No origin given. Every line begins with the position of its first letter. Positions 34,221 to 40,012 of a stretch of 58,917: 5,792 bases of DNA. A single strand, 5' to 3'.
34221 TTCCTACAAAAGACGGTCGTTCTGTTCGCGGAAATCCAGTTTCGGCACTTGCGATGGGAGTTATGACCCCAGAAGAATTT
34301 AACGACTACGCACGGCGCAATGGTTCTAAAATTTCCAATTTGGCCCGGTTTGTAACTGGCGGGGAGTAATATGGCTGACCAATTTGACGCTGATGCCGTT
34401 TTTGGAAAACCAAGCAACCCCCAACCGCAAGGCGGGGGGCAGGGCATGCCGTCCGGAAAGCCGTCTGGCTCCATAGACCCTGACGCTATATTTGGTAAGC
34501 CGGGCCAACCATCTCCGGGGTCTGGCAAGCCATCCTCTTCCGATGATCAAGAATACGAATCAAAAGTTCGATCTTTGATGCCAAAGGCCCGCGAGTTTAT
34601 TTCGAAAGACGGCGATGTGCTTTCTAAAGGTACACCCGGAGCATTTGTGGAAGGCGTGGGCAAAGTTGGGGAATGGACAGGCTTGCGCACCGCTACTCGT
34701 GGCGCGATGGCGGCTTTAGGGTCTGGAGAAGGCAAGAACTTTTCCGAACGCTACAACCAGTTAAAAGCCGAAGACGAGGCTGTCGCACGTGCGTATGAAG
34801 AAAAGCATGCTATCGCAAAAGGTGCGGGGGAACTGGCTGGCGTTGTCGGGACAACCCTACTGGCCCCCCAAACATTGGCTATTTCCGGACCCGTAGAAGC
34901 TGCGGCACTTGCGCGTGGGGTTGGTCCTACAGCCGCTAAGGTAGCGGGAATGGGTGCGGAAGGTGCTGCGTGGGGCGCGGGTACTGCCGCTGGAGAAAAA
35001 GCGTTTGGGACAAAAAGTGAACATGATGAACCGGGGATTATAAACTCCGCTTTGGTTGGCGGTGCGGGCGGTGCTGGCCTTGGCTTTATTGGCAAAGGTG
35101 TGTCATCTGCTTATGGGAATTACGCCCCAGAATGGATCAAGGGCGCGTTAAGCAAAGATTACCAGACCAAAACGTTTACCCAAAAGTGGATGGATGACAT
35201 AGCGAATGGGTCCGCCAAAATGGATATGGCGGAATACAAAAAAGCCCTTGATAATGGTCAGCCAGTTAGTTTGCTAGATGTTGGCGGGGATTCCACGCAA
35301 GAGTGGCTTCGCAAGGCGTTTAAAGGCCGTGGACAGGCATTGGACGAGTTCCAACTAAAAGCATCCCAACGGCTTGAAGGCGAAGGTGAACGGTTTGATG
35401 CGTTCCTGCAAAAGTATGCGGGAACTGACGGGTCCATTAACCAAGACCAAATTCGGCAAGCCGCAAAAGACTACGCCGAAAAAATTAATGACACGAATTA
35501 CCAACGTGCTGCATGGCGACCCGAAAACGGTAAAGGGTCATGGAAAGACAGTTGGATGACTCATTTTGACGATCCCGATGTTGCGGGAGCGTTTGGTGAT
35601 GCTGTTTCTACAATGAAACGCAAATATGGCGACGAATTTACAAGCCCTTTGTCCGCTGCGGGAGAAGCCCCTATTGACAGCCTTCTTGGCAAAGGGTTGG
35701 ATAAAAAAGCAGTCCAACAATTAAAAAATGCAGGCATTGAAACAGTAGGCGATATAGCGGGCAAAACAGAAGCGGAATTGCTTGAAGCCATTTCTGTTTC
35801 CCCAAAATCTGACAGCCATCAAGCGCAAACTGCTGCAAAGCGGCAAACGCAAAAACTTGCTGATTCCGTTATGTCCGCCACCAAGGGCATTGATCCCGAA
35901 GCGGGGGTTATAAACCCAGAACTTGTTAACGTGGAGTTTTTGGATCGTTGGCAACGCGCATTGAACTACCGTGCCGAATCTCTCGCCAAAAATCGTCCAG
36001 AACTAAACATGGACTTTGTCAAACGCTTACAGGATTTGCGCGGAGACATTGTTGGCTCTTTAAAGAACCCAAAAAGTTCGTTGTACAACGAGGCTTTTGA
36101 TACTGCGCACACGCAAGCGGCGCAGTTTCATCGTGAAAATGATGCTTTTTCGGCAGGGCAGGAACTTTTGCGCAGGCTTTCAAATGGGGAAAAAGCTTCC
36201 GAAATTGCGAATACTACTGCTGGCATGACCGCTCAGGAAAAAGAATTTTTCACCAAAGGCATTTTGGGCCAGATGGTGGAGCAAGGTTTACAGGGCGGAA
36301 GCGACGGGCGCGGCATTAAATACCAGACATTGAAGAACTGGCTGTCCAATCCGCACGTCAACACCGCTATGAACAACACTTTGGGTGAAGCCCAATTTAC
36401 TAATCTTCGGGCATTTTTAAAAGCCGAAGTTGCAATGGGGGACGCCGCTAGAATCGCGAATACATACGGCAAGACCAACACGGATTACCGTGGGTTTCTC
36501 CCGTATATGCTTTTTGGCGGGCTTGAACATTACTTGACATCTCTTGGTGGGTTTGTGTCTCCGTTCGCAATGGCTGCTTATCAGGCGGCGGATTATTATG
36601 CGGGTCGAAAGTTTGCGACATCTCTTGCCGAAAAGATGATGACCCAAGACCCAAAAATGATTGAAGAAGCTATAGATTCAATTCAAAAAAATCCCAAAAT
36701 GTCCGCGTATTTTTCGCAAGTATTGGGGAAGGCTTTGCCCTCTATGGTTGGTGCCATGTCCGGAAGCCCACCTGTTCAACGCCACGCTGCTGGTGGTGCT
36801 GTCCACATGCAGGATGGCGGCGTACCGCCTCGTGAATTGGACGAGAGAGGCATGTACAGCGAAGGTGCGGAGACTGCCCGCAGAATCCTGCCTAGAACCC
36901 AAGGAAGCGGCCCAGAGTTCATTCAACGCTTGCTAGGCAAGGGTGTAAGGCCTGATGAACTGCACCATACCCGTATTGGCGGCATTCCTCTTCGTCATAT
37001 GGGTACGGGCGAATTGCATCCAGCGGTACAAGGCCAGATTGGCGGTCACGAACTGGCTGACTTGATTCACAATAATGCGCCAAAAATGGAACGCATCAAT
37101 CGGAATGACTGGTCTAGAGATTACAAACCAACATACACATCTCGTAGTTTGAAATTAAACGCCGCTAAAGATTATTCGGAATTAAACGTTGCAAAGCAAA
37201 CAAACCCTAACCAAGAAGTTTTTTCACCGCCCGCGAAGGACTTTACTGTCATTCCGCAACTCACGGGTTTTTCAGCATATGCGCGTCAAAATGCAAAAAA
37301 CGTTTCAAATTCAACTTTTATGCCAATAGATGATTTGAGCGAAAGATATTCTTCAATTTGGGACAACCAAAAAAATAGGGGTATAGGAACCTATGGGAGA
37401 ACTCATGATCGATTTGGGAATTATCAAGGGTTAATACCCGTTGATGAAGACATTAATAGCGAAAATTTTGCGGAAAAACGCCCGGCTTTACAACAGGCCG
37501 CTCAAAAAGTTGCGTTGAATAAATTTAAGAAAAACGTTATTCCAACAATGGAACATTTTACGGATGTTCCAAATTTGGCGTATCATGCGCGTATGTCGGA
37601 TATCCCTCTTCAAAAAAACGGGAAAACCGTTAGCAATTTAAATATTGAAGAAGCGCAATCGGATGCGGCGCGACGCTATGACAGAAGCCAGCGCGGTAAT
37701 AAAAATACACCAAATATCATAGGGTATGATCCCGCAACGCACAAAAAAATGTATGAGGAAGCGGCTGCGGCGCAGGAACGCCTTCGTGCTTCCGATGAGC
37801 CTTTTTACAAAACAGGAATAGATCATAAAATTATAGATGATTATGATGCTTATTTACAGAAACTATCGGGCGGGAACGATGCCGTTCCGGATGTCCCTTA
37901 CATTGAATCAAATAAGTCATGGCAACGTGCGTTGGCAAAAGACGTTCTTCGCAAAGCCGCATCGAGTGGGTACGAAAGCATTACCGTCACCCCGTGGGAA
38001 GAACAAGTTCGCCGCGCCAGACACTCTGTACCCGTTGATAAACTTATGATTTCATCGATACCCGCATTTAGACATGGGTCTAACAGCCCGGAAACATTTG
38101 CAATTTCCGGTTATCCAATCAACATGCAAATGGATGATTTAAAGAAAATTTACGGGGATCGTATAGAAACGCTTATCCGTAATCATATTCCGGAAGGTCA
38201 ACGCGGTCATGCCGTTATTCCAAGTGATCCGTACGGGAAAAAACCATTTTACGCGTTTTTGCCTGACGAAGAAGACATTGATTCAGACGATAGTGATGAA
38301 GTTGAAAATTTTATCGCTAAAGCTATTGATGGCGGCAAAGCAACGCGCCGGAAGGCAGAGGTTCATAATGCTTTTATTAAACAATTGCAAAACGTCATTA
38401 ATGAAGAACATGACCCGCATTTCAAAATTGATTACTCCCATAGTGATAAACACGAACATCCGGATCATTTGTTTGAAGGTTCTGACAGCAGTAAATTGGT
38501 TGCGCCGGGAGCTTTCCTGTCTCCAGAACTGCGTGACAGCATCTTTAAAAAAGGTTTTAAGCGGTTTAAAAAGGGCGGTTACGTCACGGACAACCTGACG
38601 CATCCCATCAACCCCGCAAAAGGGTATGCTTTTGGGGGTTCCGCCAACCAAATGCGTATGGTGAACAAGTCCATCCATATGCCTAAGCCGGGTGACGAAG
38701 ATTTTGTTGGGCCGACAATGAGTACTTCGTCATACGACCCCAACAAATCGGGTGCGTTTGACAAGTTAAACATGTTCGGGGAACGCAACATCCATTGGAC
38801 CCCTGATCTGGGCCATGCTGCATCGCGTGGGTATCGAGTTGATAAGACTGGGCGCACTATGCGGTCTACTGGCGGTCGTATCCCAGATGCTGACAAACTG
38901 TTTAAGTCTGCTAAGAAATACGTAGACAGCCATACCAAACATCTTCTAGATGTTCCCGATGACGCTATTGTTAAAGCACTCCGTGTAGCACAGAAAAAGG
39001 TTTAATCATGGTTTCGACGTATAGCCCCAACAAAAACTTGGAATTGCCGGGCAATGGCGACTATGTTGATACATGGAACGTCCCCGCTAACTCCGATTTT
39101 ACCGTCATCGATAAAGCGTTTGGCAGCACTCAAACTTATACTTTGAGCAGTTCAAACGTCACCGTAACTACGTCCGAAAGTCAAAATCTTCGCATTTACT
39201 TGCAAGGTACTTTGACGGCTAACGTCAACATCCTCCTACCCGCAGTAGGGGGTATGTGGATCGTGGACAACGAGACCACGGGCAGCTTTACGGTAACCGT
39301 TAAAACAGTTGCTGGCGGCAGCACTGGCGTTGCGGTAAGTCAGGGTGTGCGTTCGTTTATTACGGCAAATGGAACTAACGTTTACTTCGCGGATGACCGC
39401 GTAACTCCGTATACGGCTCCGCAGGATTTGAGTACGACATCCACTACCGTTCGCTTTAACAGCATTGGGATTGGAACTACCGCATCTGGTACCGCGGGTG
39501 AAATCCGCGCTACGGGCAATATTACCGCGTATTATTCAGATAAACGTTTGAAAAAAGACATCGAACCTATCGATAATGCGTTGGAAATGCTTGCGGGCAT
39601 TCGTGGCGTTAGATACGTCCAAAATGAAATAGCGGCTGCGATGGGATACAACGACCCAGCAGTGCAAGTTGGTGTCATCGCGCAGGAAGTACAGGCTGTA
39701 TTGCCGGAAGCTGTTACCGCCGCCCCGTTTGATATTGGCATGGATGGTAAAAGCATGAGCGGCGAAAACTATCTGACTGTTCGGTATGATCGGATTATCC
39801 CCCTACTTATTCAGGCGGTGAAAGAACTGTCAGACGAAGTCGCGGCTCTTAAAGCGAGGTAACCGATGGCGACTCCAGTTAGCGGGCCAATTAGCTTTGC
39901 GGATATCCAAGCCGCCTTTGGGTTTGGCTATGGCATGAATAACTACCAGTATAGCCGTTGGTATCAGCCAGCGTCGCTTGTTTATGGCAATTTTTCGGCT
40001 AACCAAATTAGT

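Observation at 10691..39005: Short basic x-GG-(R/K/A)-(V/I/A)-H motif scattered about 18 times over five virion-module proteins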

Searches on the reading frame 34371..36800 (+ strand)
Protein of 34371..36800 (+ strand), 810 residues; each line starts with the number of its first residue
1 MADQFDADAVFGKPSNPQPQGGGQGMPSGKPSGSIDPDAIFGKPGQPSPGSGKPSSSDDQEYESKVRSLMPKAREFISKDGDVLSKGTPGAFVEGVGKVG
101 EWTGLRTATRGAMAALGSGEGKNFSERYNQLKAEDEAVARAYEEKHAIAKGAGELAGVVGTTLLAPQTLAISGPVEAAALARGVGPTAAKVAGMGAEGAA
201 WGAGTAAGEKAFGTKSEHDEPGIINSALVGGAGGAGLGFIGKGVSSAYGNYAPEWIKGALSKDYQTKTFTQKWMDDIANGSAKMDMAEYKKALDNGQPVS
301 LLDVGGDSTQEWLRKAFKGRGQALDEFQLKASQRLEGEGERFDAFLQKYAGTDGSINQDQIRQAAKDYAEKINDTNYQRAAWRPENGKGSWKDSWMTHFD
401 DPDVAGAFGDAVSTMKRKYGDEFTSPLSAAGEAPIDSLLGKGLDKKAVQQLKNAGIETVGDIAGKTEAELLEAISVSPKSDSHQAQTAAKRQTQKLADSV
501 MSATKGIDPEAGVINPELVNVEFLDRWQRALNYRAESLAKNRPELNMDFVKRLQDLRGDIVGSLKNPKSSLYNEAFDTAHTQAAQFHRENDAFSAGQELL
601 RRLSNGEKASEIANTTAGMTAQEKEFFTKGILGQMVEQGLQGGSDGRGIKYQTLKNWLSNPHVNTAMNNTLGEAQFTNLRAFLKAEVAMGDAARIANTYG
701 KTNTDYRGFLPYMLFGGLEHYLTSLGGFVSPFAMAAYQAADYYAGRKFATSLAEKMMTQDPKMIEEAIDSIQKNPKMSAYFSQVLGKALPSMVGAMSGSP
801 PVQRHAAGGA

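Call 91: search_protein_families(library=pfam, proteins=[window:34371-36800:+], max_evalue=1)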
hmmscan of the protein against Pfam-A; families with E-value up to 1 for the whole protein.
window:34371-36800:+ (810 aa): 5 families
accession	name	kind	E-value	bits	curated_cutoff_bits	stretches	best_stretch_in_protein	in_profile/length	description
PF03118.21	RNA_pol_A_CTD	-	0.0076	16.4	23.8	1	447-473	24-50/67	Bacterial RNA polymerase, alpha chain C terminal domain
PF21794.3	RAD51D_N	-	0.12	13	27.3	1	439-477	8-46/60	RAD51D, N-terminal domain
PF11014.13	DUF2852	-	0.22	12.1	22.5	0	318-348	67-98/116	Protein of unknown function (DUF2852)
PF07464.16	ApoLp-III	-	0.3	11.7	36.3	0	483-546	21-82/146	Apolipophorin-III precursor (apoLp-III)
PF14520.12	HHH_5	-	0.56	11.2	27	1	441-479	8-46/57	Helix-hairpin-helix domain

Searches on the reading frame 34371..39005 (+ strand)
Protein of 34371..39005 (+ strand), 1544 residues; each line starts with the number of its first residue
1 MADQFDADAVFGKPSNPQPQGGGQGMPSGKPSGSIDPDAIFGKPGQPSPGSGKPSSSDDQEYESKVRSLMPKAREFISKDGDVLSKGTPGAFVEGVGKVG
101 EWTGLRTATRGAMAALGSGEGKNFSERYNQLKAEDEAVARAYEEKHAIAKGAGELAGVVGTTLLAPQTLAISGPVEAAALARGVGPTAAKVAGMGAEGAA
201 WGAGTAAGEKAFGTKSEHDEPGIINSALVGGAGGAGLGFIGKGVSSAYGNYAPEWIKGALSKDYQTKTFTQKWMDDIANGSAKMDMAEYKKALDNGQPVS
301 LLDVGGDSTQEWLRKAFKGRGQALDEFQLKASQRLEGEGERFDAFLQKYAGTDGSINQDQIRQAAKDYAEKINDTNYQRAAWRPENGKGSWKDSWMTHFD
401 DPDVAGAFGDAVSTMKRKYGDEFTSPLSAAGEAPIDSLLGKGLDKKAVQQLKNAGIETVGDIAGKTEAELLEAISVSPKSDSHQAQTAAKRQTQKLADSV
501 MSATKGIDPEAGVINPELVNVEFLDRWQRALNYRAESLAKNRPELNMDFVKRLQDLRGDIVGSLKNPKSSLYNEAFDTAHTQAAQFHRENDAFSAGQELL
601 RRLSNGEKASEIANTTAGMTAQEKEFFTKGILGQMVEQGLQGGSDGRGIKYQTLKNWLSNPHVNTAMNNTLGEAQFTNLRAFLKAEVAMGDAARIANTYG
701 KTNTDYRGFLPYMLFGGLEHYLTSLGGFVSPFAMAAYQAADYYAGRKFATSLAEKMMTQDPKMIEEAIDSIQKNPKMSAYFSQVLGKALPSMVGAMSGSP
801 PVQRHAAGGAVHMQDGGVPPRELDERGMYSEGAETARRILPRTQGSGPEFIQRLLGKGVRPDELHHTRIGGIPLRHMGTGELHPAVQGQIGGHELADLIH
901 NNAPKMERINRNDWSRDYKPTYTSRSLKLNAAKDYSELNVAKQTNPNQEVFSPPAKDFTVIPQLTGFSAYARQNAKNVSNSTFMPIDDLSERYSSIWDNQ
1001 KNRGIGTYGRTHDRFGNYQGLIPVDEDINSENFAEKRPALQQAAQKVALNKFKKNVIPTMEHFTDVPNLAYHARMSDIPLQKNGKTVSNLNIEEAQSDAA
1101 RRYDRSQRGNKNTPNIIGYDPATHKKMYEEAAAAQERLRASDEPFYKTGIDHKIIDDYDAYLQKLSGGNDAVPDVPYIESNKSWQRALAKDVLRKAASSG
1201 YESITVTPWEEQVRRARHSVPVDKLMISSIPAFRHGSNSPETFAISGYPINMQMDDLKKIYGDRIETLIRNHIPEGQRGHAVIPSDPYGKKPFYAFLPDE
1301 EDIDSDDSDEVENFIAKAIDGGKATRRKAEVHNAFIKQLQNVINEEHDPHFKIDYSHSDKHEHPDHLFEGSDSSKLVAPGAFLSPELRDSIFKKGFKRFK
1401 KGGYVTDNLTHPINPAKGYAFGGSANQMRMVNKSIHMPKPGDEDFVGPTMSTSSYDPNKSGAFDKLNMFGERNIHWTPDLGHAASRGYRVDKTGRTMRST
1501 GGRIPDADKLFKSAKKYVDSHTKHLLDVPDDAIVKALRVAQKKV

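Call 5: search_protein_families(library=pfam, proteins=[window:34371-39005:+], max_evalue=0.01)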
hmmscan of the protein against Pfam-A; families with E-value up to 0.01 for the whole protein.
window:34371-39005:+ (1544 aa): 0 families

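Call 11: search_protein_families(library=phrogs, proteins=[window:34371-39005:+], max_evalue=0.001)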
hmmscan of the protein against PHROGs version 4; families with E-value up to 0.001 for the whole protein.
window:34371-39005:+ (1544 aa): 0 families

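Call 32: search_solved_structures(query=window:34371-39005:+, max_evalue=10)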
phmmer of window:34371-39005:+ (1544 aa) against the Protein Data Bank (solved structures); distinct sequences matched with E-value up to 10: 2.
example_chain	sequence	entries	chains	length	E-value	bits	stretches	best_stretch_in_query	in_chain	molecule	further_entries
4dou_A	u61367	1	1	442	0.07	14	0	966-1014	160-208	Adiponectin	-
6dzi_T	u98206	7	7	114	0.92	10.3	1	796-847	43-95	50S ribosomal protein L22 | Large ribosomal subunit protein uL22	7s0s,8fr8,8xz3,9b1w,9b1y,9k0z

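Call 95: search_protein_families(library=ncbifam, proteins=[window:34371-39005:+], max_evalue=0.01)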
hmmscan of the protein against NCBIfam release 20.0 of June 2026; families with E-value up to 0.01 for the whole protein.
window:34371-39005:+ (1544 aa): 0 families

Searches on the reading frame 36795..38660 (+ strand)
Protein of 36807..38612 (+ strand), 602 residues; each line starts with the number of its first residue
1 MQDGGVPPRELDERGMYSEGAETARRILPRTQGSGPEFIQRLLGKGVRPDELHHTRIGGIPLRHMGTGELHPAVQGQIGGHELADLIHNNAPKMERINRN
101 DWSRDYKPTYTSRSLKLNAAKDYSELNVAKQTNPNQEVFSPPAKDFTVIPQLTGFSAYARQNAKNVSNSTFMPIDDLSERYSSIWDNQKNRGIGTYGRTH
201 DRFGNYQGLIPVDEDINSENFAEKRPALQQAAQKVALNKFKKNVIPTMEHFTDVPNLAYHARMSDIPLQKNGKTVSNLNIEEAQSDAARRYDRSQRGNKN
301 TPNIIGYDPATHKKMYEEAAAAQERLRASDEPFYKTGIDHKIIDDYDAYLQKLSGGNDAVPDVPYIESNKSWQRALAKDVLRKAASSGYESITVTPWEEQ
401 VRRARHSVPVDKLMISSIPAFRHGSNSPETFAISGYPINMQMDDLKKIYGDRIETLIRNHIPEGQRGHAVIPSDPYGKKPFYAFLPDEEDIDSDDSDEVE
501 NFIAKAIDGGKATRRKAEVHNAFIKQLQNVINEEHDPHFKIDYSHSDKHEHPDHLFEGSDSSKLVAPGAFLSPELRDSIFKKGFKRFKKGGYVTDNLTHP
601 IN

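Call 41: find_homologous_proteins(query=window:36807-38612:+, max_evalue=0.001)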
Query window:36807-38612:+ (602 aa): 1 proteins with E <= 0.001 among 8000 candidates.
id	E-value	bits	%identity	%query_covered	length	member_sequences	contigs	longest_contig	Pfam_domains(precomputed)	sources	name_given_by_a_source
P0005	5.9e-295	998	74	100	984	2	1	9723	-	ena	-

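Call 43: find_encoding_contigs(protein=P0005, flank=10000, max_places=3)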
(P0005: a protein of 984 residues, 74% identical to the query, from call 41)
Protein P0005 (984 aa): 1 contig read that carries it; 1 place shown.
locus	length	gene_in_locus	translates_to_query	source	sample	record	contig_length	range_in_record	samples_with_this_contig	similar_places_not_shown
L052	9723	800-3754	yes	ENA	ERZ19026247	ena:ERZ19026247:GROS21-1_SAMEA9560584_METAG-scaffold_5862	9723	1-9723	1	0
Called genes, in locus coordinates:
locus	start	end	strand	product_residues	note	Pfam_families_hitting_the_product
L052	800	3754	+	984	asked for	-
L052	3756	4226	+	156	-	-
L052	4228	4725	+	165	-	-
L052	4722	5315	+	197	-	PF11860:Muramidase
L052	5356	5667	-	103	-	-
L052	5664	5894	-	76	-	-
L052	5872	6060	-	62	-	-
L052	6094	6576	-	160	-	-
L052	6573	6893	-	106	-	PF04448:DUF551 (weak)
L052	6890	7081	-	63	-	-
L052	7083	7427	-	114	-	PF01844:HNH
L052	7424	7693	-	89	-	-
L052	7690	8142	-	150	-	PF07105:DUF1367 (faint)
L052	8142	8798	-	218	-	PF04404:ERF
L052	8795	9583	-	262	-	PF09588:YqaJ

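Call 54: search_protein_families(library=pfam, proteins=[window:36807-38612:+], max_evalue=0.01)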
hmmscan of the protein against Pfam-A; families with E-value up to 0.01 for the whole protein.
window:36807-38612:+ (602 aa): 0 families

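Call 83: predict_structure(alignment_id=A5)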
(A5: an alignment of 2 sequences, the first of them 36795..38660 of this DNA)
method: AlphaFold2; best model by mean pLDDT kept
length: 622 residues; sequences in the alignment: 2
mean_pLDDT: 34.2   pTM: 0.22
mean pLDDT of the five models: 34.2, 33.7, 32.6, 31.6, 30.9
residues with pLDDT >= 90: 0; 70-90: 21; 50-70: 25; < 50: 576
segments of 3 or more residues with pLDDT < 50: 1-309, 336-338, 359-622
pLDDT, mean of each block of 10 residues (from residue 1): 25 30 34 33 44 36 36 31 34 31 27 23 25 26 24 23 23 25 29 32 34 36 41 43 34 25 26 33 31 32 37 71 73 54 69 59 39 40 46 38 31 26 33 29 32 32 29 27 25 35 37 30 38 37 27 26 27 33 35 27 28 28 26
secondary structure, 60 per line:
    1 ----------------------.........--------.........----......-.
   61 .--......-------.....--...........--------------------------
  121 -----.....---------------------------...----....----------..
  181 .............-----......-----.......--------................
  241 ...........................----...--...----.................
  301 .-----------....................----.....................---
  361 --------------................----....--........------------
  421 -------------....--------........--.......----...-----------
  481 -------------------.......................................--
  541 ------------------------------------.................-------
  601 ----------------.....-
elements in order: H23-31 H40-48 H53-58 H66-69 H77-81 H84-94 H126-130 H165-168 H179-193 E199-204 E210-216 H225-267 E272-274 E277-279 H284-301 H313-332 H337-357 H375-390 E395-398 H401-408 E434-437 H446-453 H456-462 H500-538 H577-593 H617-621

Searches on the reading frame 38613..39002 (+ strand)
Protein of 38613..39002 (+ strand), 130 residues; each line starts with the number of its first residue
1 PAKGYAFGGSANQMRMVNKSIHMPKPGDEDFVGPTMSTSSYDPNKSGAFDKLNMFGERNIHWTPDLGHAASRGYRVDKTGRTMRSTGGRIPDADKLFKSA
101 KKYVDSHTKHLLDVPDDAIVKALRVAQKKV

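Call 40: find_homologous_proteins(query=window:38613-39002:+, max_evalue=0.001)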
Query window:38613-39002:+ (130 aa): 4 proteins with E <= 0.001 among 8 candidates.
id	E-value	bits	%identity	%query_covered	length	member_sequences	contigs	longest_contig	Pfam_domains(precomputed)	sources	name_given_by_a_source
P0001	4.0e-53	197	71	98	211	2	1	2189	-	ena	-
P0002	6.4e-52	193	70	98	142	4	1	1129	-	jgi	-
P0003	7.0e-14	70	72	38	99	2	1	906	-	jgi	jgi:hypothetical protein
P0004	1.1e-11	63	72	38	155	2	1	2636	-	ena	-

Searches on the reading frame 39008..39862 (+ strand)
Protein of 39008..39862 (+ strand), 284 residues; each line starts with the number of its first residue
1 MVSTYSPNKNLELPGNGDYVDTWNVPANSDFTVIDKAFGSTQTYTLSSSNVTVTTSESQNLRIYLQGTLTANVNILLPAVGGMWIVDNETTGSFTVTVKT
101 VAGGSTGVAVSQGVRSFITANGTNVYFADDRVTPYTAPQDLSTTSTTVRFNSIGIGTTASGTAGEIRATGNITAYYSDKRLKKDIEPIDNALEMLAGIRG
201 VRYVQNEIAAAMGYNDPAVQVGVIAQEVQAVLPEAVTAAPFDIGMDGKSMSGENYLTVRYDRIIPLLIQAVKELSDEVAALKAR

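Call 11: search_protein_families(library=phrogs, proteins=[window:39008-39862:+], max_evalue=0.001)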
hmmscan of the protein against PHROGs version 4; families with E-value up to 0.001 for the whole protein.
window:39008-39862:+ (284 aa): 36 families (the best 25 are shown)
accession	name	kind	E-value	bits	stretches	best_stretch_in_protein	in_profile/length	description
phrog_8215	-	tail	4.1e-30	105.8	1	65-284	803-995/1000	baseplate wedge initiator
phrog_5668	-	tail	4.8e-30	105.1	1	110-284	1420-1557/1567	tail fiber protein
phrog_11011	-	tail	5e-27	95.2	1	91-283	1090-1275/1291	long tail fiber protein distal subunit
phrog_1699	-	tail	5e-25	89.2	1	85-284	795-990/1000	long tail fiber protein distal subunit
phrog_18186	-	tail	3.5e-22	79.8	1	100-283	404-572/582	baseplate wedge subunit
phrog_14572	-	tail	5.2e-19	69.6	1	174-282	362-467/484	tail fiber protein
phrog_5481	-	tail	1.2e-18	68.1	1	74-282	819-1016/1043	tail fiber protein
phrog_1980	-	tail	3.2e-18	67.3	1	59-283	253-428/449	tail fiber protein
phrog_8443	-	tail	2.2e-17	64.2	1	21-284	391-630/636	tail fiber protein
phrog_21722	-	tail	5.6e-16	59.2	1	158-282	462-565/576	long tail fiber protein distal subunit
phrog_5667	-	tail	3.2e-15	56.8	1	43-284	560-785/786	long tail fiber protein distal subunit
phrog_25848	-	tail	1e-14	54.7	1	146-283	475-589/598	tail fiber protein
phrog_6921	-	tail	2.6e-14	53.9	1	47-283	483-729/738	tail fiber protein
phrog_12796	-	tail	5.9e-14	53.1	1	39-166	136-262/445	tail fiber protein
phrog_6578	-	tail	1.2e-13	50.8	1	70-283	962-1185/1210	tail fiber protein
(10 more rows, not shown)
